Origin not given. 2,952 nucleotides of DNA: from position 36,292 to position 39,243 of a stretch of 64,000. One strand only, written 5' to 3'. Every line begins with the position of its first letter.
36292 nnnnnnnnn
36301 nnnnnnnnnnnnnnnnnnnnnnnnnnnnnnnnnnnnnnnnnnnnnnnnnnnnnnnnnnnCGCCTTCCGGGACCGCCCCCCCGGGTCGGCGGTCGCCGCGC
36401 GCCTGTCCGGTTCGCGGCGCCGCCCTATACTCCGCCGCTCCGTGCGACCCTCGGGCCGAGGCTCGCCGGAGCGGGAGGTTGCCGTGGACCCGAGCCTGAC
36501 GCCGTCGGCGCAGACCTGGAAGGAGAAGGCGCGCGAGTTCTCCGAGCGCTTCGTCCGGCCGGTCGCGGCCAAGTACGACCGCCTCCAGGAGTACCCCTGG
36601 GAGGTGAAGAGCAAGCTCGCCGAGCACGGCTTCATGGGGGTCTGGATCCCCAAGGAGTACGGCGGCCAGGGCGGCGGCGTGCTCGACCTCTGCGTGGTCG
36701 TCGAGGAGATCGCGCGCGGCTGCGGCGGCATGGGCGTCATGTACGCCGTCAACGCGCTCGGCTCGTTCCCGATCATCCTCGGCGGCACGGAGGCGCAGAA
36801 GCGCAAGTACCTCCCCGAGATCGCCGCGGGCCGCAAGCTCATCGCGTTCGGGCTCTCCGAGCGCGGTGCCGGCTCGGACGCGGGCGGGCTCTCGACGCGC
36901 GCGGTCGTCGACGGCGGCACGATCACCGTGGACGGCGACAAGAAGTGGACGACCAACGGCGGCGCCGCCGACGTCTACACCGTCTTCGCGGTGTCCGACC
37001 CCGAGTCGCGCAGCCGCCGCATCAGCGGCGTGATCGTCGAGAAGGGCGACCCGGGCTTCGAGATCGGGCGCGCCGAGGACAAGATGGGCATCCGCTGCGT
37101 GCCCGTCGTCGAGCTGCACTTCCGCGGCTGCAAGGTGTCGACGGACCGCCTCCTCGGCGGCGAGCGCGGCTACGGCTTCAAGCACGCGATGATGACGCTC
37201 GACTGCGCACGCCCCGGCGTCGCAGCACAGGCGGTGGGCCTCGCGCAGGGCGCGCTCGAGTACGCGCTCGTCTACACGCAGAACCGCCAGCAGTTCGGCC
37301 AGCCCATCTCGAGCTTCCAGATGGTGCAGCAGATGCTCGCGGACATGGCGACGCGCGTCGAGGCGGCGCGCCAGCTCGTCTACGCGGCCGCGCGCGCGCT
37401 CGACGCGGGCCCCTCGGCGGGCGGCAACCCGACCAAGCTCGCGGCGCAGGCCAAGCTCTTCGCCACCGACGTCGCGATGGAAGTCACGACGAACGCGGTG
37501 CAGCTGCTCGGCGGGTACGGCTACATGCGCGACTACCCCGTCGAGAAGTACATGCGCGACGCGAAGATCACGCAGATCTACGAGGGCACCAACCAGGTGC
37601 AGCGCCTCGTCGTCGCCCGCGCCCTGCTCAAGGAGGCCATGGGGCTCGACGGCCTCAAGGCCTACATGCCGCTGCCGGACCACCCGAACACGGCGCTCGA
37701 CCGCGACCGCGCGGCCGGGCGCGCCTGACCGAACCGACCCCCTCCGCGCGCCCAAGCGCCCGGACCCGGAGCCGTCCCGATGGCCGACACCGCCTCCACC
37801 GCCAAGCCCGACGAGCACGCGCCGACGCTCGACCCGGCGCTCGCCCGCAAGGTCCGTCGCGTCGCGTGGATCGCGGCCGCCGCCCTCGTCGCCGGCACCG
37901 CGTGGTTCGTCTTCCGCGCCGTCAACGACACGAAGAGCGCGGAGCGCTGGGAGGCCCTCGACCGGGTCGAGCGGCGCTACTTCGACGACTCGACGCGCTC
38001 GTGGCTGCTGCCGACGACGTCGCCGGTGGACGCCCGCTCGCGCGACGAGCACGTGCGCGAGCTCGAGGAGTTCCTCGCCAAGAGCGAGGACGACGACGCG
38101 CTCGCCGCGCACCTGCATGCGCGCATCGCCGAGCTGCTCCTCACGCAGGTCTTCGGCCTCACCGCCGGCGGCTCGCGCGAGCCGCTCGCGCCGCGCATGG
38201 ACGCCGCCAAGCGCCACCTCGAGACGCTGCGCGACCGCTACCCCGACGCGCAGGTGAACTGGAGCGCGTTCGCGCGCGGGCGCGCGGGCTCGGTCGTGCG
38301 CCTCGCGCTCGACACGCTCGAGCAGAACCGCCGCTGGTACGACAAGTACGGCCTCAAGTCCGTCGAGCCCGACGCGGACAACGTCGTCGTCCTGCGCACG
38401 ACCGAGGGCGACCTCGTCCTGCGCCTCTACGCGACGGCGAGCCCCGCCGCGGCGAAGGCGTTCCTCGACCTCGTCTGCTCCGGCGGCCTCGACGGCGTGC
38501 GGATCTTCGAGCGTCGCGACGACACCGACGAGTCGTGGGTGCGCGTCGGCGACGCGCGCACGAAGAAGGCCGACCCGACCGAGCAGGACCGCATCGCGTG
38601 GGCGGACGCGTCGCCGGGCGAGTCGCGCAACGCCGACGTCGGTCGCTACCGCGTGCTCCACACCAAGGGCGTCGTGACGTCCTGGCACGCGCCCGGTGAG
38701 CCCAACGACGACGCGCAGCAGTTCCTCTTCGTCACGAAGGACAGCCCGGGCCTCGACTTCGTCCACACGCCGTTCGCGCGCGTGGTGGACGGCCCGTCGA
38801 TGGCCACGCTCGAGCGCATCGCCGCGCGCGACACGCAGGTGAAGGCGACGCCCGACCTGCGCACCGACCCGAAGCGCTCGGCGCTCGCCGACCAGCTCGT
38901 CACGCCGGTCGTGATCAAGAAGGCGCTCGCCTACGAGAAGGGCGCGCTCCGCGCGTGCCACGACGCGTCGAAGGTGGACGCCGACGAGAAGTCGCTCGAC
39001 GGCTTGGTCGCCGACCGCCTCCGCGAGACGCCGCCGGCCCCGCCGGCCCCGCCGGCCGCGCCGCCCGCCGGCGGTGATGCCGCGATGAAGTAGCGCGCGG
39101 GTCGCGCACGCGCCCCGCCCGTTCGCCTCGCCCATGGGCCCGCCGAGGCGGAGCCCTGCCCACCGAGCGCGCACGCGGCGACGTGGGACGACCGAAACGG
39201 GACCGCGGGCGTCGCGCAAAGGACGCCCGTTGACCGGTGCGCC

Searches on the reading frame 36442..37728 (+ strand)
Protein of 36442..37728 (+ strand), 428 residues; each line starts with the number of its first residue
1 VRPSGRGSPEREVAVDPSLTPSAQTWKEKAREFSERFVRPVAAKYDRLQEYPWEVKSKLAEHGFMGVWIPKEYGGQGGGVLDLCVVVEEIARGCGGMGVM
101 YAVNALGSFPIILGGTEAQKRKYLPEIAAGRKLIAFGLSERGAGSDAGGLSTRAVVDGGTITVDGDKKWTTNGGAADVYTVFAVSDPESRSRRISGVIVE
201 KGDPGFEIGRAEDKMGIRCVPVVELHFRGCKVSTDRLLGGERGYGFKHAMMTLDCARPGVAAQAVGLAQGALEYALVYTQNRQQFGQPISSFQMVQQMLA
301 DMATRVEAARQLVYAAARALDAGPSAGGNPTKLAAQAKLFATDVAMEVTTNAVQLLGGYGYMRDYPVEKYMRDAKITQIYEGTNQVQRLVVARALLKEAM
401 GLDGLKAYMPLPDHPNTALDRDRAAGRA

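Call 38: search_protein_families(library=pfam, proteins=[window:36442-37728:+], max_evalue=0.001)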
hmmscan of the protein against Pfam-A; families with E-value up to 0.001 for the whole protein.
window:36442-37728:+ (428 aa): 5 families
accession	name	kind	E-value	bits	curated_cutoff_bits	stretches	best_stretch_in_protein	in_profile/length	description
PF00441.29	Acyl-CoA_dh_1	-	4.6e-50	170.1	22.4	1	244-396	2-150/150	Acyl-CoA dehydrogenase, C-terminal domain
PF02771.21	Acyl-CoA_dh_N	-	6.5e-33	113.9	22.9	1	21-130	2-112/113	Acyl-CoA dehydrogenase, N-terminal domain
PF08028.16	Acyl-CoA_dh_2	-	4e-25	89.1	22.7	1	260-384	3-133/134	Acyl-CoA dehydrogenase, C-terminal domain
PF02770.24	Acyl-CoA_dh_M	-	1.4e-22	80.1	33.3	1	135-229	1-96/97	Acyl-CoA dehydrogenase, middle domain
PF22924.1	ACOX_C_alpha1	-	7.5e-06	26.3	27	1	290-396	49-169/169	Acyl-CoA oxidase, C-alpha1 domain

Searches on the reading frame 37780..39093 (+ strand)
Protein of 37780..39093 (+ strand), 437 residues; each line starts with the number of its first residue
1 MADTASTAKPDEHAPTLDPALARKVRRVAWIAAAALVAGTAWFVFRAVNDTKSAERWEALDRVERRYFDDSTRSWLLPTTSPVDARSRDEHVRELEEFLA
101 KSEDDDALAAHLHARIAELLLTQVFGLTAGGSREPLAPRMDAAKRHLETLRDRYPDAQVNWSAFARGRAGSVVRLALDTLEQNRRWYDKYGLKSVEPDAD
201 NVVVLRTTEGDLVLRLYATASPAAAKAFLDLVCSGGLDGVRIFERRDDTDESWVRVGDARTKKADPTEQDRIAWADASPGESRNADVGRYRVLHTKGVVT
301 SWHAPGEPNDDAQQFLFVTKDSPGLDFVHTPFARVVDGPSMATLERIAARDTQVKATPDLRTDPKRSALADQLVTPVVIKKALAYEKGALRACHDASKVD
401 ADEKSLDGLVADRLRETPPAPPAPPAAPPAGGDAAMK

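Call 3: search_protein_families(library=pfam, proteins=[window:37780-39093:+], max_evalue=1)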
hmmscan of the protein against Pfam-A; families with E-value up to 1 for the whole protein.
window:37780-39093:+ (437 aa): 1 family
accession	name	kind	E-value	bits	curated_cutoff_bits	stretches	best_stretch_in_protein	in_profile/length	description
PF00160.26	Pro_isomerase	-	5.3e-15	56.4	21.7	1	203-356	2-146/159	Cyclophilin type peptidyl-prolyl cis-trans isomerase/CLD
